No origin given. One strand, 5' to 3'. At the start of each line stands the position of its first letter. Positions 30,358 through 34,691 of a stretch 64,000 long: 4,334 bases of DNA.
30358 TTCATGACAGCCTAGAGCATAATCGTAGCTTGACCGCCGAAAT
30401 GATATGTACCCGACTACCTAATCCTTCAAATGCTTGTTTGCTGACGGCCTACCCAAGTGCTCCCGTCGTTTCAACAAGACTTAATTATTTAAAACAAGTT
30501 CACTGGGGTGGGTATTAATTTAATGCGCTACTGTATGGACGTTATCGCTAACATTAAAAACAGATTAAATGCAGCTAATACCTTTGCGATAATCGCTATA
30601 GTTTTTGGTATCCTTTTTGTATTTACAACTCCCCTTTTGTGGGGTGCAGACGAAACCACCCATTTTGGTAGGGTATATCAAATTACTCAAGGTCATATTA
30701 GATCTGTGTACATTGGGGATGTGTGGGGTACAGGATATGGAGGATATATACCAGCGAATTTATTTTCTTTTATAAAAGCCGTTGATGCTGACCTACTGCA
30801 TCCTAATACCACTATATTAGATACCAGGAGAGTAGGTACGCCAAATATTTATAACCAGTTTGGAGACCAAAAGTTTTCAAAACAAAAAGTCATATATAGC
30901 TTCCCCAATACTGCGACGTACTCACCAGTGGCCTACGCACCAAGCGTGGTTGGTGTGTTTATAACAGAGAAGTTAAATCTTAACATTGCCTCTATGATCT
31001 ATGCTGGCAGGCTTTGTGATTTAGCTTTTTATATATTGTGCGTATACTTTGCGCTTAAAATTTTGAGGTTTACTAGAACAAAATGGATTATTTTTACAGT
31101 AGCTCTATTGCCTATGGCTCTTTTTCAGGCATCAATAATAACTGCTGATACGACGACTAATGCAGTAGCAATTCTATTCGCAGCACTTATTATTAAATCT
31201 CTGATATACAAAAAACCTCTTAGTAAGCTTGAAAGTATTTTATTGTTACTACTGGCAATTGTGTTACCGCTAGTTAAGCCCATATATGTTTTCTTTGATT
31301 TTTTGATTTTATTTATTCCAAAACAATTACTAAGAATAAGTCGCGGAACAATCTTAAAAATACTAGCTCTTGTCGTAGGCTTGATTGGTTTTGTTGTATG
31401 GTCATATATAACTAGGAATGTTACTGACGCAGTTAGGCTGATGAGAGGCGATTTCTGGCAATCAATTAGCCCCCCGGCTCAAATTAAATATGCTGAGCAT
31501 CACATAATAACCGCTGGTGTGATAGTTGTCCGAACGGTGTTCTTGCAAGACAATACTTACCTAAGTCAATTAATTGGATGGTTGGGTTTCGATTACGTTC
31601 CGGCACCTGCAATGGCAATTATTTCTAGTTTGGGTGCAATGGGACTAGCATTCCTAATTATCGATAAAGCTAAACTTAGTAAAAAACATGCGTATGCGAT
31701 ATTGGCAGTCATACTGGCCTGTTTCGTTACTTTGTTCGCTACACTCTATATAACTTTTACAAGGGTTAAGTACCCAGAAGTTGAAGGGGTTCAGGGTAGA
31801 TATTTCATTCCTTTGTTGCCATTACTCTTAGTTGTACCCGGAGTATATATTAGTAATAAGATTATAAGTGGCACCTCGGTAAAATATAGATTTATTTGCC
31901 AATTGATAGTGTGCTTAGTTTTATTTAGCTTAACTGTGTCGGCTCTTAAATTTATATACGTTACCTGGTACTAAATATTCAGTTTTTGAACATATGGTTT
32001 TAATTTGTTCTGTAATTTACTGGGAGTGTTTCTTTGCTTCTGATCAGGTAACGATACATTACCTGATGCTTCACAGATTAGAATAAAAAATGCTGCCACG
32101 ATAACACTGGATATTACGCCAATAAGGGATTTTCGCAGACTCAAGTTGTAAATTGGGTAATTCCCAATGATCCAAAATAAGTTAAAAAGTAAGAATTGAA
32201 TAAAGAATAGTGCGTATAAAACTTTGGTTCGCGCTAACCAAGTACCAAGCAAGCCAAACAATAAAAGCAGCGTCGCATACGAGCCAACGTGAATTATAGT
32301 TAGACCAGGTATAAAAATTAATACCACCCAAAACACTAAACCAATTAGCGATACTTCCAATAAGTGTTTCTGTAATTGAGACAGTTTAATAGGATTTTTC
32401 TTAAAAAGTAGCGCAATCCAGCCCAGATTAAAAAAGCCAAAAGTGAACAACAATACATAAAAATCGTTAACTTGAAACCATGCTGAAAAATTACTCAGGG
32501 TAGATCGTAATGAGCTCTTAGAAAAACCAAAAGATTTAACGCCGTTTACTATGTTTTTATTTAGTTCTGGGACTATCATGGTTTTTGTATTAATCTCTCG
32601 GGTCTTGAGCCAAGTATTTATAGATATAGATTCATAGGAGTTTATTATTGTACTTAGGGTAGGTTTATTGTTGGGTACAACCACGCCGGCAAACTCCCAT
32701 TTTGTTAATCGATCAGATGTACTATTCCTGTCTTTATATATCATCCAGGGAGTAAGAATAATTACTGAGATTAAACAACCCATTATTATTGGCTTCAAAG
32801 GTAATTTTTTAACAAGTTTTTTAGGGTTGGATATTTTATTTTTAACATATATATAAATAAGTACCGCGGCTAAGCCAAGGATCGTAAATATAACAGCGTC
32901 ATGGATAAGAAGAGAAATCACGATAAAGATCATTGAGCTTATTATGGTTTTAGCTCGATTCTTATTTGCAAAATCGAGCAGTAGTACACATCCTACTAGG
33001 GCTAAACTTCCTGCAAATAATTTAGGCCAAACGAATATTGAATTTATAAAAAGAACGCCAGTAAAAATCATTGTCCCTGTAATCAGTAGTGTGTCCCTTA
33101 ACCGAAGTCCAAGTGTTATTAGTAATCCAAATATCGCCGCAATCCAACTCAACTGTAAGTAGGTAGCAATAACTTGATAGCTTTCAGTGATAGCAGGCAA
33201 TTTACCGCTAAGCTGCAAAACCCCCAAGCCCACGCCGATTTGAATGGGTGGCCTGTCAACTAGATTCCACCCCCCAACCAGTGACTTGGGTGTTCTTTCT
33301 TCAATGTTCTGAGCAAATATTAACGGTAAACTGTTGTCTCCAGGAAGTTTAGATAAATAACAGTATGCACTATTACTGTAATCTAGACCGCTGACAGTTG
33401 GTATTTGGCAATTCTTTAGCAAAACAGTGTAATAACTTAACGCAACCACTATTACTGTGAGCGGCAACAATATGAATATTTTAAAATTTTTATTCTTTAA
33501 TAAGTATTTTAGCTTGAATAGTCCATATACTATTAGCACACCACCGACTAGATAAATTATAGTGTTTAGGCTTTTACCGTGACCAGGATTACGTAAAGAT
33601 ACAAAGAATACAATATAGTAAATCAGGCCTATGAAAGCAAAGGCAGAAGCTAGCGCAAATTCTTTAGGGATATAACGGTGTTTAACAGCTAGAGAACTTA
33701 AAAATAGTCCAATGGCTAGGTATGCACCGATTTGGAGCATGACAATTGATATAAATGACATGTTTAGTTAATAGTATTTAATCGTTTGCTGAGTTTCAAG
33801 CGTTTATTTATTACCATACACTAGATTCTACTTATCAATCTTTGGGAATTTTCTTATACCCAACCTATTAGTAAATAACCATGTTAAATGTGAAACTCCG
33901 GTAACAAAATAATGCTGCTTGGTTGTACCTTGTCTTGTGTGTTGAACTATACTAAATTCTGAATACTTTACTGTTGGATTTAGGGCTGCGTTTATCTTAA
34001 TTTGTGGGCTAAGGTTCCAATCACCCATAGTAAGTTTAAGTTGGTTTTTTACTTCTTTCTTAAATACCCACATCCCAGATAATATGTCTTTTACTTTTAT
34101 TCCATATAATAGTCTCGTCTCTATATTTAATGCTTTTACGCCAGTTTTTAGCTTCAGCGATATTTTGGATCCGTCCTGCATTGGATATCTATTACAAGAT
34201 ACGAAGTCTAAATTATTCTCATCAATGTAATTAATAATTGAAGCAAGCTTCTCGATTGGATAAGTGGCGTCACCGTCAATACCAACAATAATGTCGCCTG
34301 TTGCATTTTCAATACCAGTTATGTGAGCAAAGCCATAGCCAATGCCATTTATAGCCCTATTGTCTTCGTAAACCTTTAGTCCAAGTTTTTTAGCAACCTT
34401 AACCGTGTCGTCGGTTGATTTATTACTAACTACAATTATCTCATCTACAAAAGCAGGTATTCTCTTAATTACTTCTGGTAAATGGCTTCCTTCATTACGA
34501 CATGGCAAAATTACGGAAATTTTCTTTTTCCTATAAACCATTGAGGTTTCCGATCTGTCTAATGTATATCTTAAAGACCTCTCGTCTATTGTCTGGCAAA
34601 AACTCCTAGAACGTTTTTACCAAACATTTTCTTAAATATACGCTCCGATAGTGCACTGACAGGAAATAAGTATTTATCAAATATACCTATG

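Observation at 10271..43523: About 30 kb, half of the window, is devoted to one composite envelope-glycan locus combining two assembly logics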

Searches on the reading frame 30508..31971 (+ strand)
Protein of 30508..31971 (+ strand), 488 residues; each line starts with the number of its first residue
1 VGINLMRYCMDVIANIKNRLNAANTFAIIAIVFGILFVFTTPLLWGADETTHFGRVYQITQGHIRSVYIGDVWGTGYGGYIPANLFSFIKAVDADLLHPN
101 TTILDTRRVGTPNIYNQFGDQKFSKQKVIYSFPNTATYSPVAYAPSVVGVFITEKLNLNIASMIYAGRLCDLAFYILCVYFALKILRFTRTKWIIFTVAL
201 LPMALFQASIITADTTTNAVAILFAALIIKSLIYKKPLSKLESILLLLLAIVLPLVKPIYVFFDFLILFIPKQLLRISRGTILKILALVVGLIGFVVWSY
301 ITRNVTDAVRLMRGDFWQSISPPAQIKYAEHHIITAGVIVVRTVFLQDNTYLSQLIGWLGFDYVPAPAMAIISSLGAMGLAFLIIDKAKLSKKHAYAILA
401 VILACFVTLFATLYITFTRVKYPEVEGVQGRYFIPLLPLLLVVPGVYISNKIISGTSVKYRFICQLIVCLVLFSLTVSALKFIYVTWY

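Call 4: search_protein_families(library=pfam, proteins=[window:30508-31971:+])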
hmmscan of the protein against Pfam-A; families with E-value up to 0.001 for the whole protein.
window:30508-31971:+ (488 aa): 1 family
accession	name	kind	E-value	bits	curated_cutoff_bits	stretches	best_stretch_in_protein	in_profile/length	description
PF09913.15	DUF2142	-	1.9e-57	195.3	30.1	1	32-440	2-395/395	Predicted membrane protein (DUF2142)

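Call 9: search_protein_families(library=ncbifam, proteins=[window:30508-31971:+], max_evalue=0.01)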
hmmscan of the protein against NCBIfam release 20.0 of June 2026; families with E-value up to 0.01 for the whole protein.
window:30508-31971:+ (488 aa): 0 families

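Call 12: find_related_loci(query=window:30508-31971:+, collection=genome_contigs, flank=10000)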
Query window:30508-31971:+ (488 aa) in genome_contigs; peptide patterns used: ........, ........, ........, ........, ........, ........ (x = any residue, [..] = any of these).
86 stretches matched a pattern, but none encodes a relative of the query by tblastn (E <= 1e-3).

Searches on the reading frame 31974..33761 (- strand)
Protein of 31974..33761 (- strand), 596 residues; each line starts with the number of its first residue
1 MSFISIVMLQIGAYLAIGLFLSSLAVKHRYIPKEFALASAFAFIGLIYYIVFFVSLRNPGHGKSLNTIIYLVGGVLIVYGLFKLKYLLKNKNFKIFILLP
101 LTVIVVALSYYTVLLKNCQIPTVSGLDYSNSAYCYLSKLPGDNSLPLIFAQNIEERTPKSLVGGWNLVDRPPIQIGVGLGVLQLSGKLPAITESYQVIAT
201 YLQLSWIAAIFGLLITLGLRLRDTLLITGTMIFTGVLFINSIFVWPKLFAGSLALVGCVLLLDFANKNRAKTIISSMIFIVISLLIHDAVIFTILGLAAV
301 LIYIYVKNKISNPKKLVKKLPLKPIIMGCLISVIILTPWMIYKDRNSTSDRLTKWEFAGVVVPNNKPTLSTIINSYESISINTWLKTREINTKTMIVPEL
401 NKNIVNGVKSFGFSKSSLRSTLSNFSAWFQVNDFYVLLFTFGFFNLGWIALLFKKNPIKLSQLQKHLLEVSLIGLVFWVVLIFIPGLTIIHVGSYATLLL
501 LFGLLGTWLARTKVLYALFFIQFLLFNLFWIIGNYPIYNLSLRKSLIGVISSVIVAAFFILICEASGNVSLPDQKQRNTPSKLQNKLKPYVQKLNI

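Call 5: search_protein_families(library=pfam, proteins=[window:31974-33761:-])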
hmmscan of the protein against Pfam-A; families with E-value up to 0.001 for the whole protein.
window:31974-33761:- (596 aa): 0 families

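Call 9: search_protein_families(library=ncbifam, proteins=[window:31974-33761:-], max_evalue=0.01)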
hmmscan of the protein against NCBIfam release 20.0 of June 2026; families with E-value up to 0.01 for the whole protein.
window:31974-33761:- (596 aa): 0 families

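Call 10: search_protein_families(library=pfam, proteins=[window:31974-33761:-], max_evalue=10)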
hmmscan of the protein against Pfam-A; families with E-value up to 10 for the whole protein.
window:31974-33761:- (596 aa): 0 families

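Call 17: find_homologous_proteins(query=window:31974-33761:-)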
Query window:31974-33761:- (596 aa): 10 proteins with E <= 0.001 among 8000 candidates.
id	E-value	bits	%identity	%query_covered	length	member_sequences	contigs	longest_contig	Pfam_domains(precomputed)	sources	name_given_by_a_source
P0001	0.0e+0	1279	100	100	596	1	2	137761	-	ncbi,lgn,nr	ncbi:MAG TPA: hypothetical protein VMR34_00600 [Candidatus Saccharimonadales bacterium]|nr:hypotheti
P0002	6.2e-228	776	58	100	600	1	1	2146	PF20176.4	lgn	-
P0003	1.4e-188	646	51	96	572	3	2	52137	-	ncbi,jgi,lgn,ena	jgi:hypothetical protein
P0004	1.8e-153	531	43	91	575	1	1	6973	PF20176.4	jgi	jgi:hypothetical protein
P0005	9.4e-25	106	28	66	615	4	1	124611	-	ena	-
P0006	3.8e-20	90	26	77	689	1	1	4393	-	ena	-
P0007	6.6e-15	73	27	67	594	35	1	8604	-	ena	-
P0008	5.7e-14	70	25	60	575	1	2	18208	-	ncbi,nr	ncbi:MAG: hypothetical protein H0X42_06180 [Solirubrobacterales bacterium]|nr:hypothetical protein [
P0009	2.1e-9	55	24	61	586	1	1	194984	-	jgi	jgi:hypothetical protein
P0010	1.2e-6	46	27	30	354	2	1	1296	-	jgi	jgi:hypothetical protein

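Call 19: search_solved_structures(query=A1, max_evalue=10)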
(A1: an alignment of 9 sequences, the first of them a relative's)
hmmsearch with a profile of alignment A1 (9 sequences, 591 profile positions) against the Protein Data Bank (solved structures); distinct sequences matched with E-value up to 10: 2.
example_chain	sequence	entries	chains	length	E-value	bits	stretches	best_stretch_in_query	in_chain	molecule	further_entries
8b9z_K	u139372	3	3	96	1.3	10.7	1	492-562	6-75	NADH-ubiquinone oxidoreductase chain 4L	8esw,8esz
8ba0_K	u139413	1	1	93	1.3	10.7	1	492-562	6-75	NADH-ubiquinone oxidoreductase chain 4L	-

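Call 20: search_protein_families(library=pfam, alignment_id=A1, max_evalue=1)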
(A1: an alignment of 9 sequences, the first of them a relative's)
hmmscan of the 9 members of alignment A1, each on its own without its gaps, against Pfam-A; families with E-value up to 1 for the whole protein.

A. member 1, P0001 (596 aa): 0 families

B. families by the number of members that match (of 9 scanned): 4 families
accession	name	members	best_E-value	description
PF20176.3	DUF6541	2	4.8e-05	Family of unknown function (DUF6541)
PF13782.11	SpoVAB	1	0.022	Stage V sporulation protein AB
PF09769.14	ApoO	1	0.029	Apolipoprotein O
PF13314.11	DUF4083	1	0.045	Domain of unknown function (DUF4083)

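Call 23: find_encoding_contigs(protein=P0003, flank=10000, max_places=3)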
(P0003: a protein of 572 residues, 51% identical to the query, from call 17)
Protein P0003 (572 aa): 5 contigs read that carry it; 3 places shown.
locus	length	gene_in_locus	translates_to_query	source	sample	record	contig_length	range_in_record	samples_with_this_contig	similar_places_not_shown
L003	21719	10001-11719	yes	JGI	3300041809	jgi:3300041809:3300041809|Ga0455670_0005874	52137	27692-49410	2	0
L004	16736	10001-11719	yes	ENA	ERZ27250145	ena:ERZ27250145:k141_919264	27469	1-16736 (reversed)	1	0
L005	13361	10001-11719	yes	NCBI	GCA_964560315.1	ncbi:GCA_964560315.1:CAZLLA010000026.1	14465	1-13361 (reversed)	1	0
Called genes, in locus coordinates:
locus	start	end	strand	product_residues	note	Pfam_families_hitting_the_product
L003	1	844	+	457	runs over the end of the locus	PF02878:PGM_PMM_I, PF02879:PGM_PMM_II, PF02880:PGM_PMM_III, PF00408:PGM_PMM_IV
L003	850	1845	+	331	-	PF01073:3Beta_HSD, PF01370:Epimerase, PF02719:Polysacc_synt_2, PF04321:RmlD_sub_bind, PF07993:NAD_binding_4, PF16363:GDP_Man_Dehyd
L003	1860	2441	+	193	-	PF00908:dTDP_sugar_isom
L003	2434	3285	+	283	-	PF01370:Epimerase, PF04321:RmlD_sub_bind, PF16363:GDP_Man_Dehyd, PF02719:Polysacc_synt_2 (weak), PF07993:NAD_binding_4 (weak)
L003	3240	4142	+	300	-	PF00483:NTP_transferase, PF12804:NTP_transf_3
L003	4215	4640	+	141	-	PF04138:GtrA_DPMS_TM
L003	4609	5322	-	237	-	PF00535:Glycos_transf_2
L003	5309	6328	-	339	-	PF01370:Epimerase, PF07993:NAD_binding_4 (faint), PF13460:NAD_binding_10, PF16363:GDP_Man_Dehyd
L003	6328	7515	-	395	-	PF03446:NAD_binding_2 (weak), PF03721:UDPG_MGDP_dh_N, PF00984:UDPG_MGDP_dh, PF03720:UDPG_MGDP_dh_C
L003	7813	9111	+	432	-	-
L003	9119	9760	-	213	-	PF13489:Methyltransf_23, PF01209:Ubie_methyltran (faint), PF08241:Methyltransf_11, PF13649:Methyltransf_25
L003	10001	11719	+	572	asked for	-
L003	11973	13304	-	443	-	-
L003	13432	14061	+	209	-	-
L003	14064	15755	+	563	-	-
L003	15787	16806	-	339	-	PF00535:Glycos_transf_2, PF13641:Glyco_tranf_2_3 (faint)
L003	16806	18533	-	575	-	PF00535:Glycos_transf_2, PF10111:Glyco_tranf_2_2 (weak), PF13641:Glyco_tranf_2_3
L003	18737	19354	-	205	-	-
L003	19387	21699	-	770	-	PF02475:TRM5-TYW2_MTfase (weak), PF05575:V_cholerae_RfbT (weak), PF05050:Methyltransf_21, PF13439:Glyco_transf_4, PF20706:GT4-conflict, PF00534:Glycos_transf_1, PF13692:Glyco_trans_1_4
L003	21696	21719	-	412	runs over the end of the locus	PF00005:ABC_tran, PF13304:AAA_21 (faint), PF14524:Wzt_C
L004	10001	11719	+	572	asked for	-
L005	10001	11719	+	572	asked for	-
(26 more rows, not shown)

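Call 28: predict_structure(alignment_id=A1)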
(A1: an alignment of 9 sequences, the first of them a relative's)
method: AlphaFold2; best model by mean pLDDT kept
length: 596 residues; sequences in the alignment: 9
mean_pLDDT: 72.0   pTM: 0.79
mean pLDDT of the five models: 72.0, 70.3, 66.4, 64.1, 63.9
residues with pLDDT >= 90: 142; 70-90: 214; 50-70: 114; < 50: 126
segments of 3 or more residues with pLDDT < 50: 119-141, 237-244, 349-363, 367-369, 397-414, 430-446, 485-492, 534-539, 573-596
pLDDT, mean of each block of 10 residues (from residue 1): 89 95 94 94 95 93 95 95 90 92 89 62 38 42 74 79 69 90 86 83 86 86 86 59 63 90 87 93 85 83 85 64 91 92 69 36 49 54 64 50 42 49 52 43 49 58 83 77 47 65 75 72 68 50 72 87 76 44 42 40
secondary structure, 60 per line:
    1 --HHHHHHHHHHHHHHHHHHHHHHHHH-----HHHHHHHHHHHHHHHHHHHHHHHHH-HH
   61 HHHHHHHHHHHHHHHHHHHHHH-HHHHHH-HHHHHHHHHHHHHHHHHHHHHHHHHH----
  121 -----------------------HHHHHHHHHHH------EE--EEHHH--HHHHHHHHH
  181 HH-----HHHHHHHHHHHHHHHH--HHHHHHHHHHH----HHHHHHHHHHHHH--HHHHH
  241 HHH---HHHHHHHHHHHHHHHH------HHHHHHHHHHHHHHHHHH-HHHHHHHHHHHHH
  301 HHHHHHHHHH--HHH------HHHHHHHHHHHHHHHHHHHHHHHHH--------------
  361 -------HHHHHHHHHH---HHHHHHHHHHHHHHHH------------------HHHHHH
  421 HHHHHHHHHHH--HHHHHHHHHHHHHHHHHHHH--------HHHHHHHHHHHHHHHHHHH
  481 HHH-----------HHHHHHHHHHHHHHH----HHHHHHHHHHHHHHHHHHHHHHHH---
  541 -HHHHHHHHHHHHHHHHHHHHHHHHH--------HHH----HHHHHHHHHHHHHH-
elements in order: H3-27 H33-57 H59-82 H84-89 H91-116 H144-154 H172-182 H188-203 H206-216 H221-233 H236-243 H247-262 H269-286 H288-310 H322-346 H368-377 H381-396 H415-431 H434-453 H462-483 H495-509 H514-537 H542-566 H582-595

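Call 31: fold_search(model_id=the predicted structure, library=pdb)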
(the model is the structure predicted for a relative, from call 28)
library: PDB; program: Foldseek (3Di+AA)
matches with E <= 10: 228; with E <= 0.001: 0
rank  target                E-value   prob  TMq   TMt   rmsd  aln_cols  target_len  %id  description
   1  8if8_C                8.5e-02  0.94  0.28  0.28  20.9       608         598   11  Arabinosyltransferase AftA (released 2023-05-31)
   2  8if8_B                1.4e-01  0.97  0.35  0.34  17.2       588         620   11  Arabinosyltransferase AftA (released 2023-05-31)
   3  5lzr_A                3.6e-01  0.14  0.14  0.13  27.2       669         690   11  Crystal structure of Thermotoga maritima sodium pumping membrane integral pyrophosphatase in complex with tungstate an (released 2016-12-14)
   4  9n9j_I                6.5e-01  0.25  0.22  0.19  17.2       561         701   10  Structure of a GRP94 folding intermediate engaged with a CCDC134- and FKBP11-bound secretory translocon (released 2025-11-19)
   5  8xq7_A                7.0e-01  0.08  0.12  0.08  34.2       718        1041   14  Structure of the sea urchin spSLC9C1 in state-1 w/ cAMP dimer (released 2024-07-17)
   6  8rwd                  7.0e-01  0.06  0.07  0.09  30.4       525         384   10  Crystal structure of the adenosine A2A receptor in complex with the synthetic photoswitch 'StilSwitch3 (released 2025-01-08)
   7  5k2a                  7.0e-01  0.04  0.06  0.08  29.7       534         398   10  2.5 angstrom A2a adenosine receptor structure with sulfur SAD phasing using XFEL data (released 2016-09-21)
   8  6u4o_C                8.7e-01  0.06  0.10  0.11  28.7       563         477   12  Crystal structure of recombinant class II fumarase from Schistosoma mansoni (released 2020-09-02)
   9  6u4o_B                9.1e-01  0.06  0.10  0.11  29.4       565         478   11  Crystal structure of recombinant class II fumarase from Schistosoma mansoni (released 2020-09-02)
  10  8tth_A                9.4e-01  0.10  0.10  0.13  22.6       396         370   15  NorA single mutant - D307N at pH 7.5 (released 2024-05-29)
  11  6vyh_A                9.4e-01  0.08  0.11  0.13  25.4       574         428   12  Cryo-EM structure of SLC40/ferroportin in complex with Fab (released 2020-11-11)
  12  9r07                  9.8e-01  0.06  0.11  0.11  26.8       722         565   10  Cryo-EM structure of rat SLCO2A1 bound to zafirlukast. (released 2026-02-11)
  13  9b3o                  1.0e+00  0.08  0.10  0.13  22.9       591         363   11  NorA in inward-occluded conformation (NorA-BRIL fusion) (released 2024-12-11)
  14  8jzx_A                1.0e+00  0.07  0.11  0.13  24.5       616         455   11  SLC15A4 inhibitor complex (released 2023-09-27)
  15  6zgs_B                1.1e+00  0.08  0.09  0.13  22.6       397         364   13  Crystal structure of a MFS transporter with bound 3-phenylpropanoic acid at 2.39 Angstroem resolution (released 2021-10-20)
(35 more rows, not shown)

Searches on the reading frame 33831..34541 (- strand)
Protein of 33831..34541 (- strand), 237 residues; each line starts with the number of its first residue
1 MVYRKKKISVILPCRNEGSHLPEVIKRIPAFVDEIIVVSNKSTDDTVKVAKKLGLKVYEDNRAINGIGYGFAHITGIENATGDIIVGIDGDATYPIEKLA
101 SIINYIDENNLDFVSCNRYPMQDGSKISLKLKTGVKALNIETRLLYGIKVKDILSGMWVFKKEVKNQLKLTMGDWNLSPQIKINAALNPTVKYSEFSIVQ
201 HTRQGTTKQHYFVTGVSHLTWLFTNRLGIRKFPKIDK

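Call 5: search_protein_families(library=pfam, proteins=[window:33831-34541:-])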
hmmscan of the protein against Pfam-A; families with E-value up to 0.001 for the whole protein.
window:33831-34541:- (237 aa): 3 families
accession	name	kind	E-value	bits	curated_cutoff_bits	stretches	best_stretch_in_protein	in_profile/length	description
PF00535.33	Glycos_transf_2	-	3.6e-22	79.5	23.3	1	9-164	1-163/168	Glycosyl transferase family 2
PF10111.15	Glyco_tranf_2_2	-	1.3e-05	25.3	27.3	1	9-111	1-111/276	Glycosyltransferase like family 2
PF13641.12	Glyco_tranf_2_3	-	2.9e-05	24.6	27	1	8-119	3-124/230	Glycosyltransferase like family 2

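Call 38: search_protein_families(library=ncbifam, proteins=[window:33831-34541:-], max_evalue=0.00001)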
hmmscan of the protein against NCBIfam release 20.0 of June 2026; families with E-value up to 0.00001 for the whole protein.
window:33831-34541:- (237 aa): 9 families
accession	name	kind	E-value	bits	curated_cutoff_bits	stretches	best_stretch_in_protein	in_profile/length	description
TIGR04182.1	glyco_TIGR04182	equivalog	1.5e-22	80.4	325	1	8-216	2-208/293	S-layer glycoprotein N-glycosyltransferase AglJ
NF041391.1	DPhHxTase_Halo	equivalog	1.6e-18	66.5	375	1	16-215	5-198/213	dolichyl-phosphate hexose transferase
NF058614.1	PPMAGASynPpgS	equivalog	6.6e-15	55.1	370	1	9-174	3-171/226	polyprenyl-phospho-N-acetylgalactosaminyl synthase PpgS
NF010496.0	PRK13915.1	equivalog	6.4e-13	48.5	262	1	4-98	29-133/307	glucosyl-3-phosphoglycerate synthase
TIGR04283.1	glyco_like_mftF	equivalog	1.7e-09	37.6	182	1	8-110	1-101/221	TIGR04283 family arsenosugar biosynthesis glycosyltransferase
TIGR03937.1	PgaC_IcaA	equivalog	1.8e-08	33.7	422.3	1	5-105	44-149/407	poly-beta-1,6-N-acetyl-D-glucosamine synthase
NF007482.0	PRK10073.1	equivalog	5e-08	32.3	423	1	4-118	4-122/334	glycosyltransferase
NF007986.1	PRK10714.1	equivalog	5.6e-08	32.2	529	1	5-124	5-132/316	undecaprenyl-phosphate 4-deoxy-4-formamido-L-arabinose transferase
NF045692.1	OglycostaseCruG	equivalog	6.1e-06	25.4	600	1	7-116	42-162/386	2'-O-glycosyltransferase CruG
